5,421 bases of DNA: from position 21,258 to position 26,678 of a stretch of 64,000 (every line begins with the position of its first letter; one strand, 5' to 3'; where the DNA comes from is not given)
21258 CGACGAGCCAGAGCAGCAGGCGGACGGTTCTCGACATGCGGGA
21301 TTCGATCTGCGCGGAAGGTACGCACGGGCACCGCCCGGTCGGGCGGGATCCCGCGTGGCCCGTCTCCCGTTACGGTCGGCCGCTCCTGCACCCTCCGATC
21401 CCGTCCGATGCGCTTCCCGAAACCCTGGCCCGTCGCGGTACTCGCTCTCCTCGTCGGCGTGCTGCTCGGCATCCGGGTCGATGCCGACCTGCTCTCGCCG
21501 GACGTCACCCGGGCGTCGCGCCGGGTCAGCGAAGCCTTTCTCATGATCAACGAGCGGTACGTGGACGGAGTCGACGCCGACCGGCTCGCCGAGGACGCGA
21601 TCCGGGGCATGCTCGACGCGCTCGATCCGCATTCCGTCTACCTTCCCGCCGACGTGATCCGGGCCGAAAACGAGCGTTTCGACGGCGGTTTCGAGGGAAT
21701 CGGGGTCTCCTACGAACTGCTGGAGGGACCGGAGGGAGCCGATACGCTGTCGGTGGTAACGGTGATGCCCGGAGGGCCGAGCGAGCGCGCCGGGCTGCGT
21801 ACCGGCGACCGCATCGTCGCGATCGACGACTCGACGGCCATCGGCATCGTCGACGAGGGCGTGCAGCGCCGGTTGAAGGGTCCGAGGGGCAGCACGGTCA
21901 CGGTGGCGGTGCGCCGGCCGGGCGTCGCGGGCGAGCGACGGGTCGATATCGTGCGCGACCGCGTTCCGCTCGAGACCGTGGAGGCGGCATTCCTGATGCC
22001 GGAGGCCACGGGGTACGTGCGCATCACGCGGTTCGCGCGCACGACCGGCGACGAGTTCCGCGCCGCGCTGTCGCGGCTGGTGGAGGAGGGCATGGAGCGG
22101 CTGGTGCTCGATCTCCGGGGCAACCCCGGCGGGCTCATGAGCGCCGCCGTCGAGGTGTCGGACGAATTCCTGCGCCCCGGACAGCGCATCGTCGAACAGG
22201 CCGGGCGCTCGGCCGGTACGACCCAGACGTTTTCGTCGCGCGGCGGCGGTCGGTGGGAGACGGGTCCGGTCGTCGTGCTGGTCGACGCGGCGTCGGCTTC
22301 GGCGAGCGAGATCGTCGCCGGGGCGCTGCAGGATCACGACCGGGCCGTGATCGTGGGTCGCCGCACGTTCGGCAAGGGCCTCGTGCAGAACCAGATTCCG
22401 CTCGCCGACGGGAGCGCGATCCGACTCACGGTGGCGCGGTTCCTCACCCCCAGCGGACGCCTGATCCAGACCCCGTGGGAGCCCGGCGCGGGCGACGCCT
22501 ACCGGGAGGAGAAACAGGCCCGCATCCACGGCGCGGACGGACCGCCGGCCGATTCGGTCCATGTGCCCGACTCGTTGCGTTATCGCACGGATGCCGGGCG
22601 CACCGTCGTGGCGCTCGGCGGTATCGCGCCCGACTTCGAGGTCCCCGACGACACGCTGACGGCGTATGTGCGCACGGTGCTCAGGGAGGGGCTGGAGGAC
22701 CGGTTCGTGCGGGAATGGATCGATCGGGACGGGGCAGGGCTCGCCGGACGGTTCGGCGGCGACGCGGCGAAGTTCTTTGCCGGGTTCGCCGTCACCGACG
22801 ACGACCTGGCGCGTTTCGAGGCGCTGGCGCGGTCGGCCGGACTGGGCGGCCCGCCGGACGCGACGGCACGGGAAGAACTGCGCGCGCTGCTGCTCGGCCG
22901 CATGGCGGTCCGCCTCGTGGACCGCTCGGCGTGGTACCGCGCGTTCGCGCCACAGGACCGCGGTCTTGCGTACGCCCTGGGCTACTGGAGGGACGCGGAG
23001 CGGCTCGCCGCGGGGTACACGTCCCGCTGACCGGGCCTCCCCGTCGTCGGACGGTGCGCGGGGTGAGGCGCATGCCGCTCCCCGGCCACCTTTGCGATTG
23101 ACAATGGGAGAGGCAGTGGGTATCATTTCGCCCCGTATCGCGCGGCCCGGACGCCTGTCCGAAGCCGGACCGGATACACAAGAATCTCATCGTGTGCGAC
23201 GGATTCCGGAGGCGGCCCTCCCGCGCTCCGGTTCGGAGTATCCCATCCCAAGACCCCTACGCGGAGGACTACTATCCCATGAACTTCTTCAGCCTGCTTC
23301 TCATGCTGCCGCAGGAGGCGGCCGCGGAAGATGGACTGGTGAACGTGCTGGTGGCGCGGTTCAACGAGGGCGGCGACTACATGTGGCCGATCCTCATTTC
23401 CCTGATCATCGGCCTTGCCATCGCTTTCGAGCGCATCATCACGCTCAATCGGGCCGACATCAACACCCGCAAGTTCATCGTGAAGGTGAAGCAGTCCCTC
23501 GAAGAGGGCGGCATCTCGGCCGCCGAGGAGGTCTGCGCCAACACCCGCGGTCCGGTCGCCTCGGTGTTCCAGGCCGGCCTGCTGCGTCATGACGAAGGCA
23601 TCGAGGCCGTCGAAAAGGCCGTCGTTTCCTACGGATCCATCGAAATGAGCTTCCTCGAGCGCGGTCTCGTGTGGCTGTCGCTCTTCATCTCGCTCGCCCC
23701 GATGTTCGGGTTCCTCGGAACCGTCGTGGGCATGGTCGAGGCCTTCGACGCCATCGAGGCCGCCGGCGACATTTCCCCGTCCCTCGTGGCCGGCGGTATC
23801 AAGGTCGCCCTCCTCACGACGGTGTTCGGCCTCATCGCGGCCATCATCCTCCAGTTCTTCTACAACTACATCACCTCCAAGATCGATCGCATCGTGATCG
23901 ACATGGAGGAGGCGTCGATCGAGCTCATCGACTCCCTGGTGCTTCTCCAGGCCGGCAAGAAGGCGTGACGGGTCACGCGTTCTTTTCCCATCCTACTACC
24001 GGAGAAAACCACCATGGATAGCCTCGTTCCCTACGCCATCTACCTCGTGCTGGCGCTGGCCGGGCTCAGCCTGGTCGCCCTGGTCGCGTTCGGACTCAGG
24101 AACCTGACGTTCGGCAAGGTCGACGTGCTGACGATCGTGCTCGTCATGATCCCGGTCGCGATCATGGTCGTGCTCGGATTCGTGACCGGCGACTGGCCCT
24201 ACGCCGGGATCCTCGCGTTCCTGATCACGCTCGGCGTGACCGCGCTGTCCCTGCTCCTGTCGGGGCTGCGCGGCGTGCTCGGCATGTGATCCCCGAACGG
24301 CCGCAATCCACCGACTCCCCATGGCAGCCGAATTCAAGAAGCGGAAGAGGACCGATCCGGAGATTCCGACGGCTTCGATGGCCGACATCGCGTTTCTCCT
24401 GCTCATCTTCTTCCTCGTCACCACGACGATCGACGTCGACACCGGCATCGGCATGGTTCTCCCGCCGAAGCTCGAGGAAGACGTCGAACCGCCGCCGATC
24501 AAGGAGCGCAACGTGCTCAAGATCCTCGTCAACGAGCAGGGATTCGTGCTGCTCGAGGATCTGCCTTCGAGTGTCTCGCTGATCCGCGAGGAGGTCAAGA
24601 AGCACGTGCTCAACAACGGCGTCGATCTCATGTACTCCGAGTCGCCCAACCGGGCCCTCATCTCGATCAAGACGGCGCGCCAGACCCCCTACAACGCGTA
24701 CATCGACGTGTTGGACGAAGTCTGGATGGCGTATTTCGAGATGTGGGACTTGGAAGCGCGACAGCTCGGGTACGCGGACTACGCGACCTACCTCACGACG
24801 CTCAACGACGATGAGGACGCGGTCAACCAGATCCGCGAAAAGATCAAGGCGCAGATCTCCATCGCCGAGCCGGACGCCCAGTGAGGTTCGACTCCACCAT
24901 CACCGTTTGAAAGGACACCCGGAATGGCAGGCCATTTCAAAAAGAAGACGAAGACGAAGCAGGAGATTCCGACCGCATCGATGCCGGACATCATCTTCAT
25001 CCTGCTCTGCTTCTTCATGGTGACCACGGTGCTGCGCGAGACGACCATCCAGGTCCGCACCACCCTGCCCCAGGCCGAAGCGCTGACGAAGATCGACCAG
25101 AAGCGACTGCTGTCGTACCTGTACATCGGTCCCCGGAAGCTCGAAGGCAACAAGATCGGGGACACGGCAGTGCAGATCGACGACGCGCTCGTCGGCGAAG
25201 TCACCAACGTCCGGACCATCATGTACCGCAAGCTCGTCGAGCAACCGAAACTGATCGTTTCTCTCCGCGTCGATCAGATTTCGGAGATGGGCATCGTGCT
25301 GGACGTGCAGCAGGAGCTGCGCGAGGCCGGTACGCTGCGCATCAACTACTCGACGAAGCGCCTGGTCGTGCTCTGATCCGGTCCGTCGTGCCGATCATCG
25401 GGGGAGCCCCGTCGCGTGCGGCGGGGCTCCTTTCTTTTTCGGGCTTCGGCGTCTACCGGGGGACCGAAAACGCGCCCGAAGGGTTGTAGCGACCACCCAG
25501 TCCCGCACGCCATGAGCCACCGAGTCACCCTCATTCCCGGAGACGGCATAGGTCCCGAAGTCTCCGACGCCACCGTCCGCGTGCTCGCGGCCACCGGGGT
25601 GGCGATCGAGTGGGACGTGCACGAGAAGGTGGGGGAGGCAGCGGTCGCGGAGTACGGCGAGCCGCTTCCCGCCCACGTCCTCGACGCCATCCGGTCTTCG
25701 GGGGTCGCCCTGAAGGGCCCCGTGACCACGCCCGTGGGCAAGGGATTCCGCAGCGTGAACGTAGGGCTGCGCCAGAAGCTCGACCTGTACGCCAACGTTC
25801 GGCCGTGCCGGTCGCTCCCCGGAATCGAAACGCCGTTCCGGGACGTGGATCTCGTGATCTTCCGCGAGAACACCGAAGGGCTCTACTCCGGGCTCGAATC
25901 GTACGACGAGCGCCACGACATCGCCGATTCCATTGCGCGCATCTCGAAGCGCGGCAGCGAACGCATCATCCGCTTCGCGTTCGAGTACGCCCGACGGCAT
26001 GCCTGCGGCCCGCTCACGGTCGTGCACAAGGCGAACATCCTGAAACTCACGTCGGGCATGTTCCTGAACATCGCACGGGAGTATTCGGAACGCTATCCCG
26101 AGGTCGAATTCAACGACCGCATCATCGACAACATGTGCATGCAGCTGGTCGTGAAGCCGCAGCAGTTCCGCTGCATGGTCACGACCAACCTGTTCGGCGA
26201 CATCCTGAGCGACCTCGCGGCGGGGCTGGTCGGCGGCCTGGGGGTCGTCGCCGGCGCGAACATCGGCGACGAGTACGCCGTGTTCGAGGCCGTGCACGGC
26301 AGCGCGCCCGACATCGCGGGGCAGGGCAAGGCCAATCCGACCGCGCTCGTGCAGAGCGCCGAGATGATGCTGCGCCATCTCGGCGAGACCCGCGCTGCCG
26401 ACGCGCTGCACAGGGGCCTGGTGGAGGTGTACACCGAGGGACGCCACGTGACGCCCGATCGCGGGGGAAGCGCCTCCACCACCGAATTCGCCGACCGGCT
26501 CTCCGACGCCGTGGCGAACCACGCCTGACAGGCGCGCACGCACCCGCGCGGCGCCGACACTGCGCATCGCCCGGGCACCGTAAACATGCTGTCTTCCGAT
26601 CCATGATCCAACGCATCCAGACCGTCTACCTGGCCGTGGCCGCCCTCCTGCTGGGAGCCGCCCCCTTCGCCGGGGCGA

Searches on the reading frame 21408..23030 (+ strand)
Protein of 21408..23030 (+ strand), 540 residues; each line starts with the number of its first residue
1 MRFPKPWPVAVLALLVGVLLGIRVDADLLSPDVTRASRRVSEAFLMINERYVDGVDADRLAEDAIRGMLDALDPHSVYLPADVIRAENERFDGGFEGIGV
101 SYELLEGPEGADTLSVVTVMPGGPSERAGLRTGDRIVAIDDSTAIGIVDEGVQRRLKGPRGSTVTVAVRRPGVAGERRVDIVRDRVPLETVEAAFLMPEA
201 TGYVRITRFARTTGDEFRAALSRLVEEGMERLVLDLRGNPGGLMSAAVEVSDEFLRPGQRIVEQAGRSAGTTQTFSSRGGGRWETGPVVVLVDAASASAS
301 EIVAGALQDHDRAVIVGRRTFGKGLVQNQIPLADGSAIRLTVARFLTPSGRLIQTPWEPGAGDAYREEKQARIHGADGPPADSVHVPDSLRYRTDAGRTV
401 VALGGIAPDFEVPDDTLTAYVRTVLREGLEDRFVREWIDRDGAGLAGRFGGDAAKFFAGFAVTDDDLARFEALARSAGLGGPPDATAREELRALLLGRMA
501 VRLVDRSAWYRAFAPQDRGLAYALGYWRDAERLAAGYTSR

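Call 62: search_protein_families(library=pfam, proteins=[window:21408-23030:+], max_evalue=0.0001)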
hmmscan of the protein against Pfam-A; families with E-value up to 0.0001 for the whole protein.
window:21408-23030:+ (540 aa): 5 families
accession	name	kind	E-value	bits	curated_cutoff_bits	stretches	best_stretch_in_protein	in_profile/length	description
PF03572.23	Peptidase_S41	-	2.9e-51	173.8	24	1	201-355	2-156/165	Peptidase family S41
PF17820.7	PDZ_6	-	2.2e-11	43.8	27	1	116-170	2-54/54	PDZ domain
PF22694.1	CtpB_N-like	-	1.5e-09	38.6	27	1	38-81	39-83/85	Activating protease CtpB N-terminal domain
PF13180.12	PDZ_2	-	2.9e-08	34.3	27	1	98-174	3-73/80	PDZ domain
PF00595.29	PDZ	-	2.5e-07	31.4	23.2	1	109-168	23-80/81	PDZ domain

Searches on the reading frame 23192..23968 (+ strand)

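Call 62: search_protein_families(library=pfam, proteins=[window:23192-23968:+], max_evalue=0.0001)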
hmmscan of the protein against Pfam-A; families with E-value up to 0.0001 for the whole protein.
window:23192-23968:+ (258 aa): 1 family
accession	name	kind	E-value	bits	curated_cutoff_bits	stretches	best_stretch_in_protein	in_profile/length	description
PF01618.21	MotA_ExbB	-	6.8e-29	100.6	22.9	1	120-239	4-126/127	MotA/TolQ/ExbB proton channel family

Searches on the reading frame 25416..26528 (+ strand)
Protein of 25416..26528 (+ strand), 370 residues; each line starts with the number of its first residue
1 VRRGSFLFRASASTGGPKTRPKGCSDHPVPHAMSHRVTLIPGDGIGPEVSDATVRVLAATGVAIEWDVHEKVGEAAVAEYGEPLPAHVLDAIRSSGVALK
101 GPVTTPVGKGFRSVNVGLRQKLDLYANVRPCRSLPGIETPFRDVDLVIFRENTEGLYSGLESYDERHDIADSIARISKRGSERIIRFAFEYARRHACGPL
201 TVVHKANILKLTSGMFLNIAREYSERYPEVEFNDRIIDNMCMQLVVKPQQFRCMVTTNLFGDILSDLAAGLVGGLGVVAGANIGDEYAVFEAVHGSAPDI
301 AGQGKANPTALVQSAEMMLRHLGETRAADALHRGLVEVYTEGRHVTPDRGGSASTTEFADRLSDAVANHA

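Call 62: search_protein_families(library=pfam, proteins=[window:25416-26528:+], max_evalue=0.0001)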
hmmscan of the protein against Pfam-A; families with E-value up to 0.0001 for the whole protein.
window:25416-26528:+ (370 aa): 1 family
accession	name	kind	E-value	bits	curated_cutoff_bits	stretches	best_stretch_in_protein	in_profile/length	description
PF00180.25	Iso_dh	-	1.6e-100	337.2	27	1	37-361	2-347/348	Isocitrate/isopropylmalate dehydrogenase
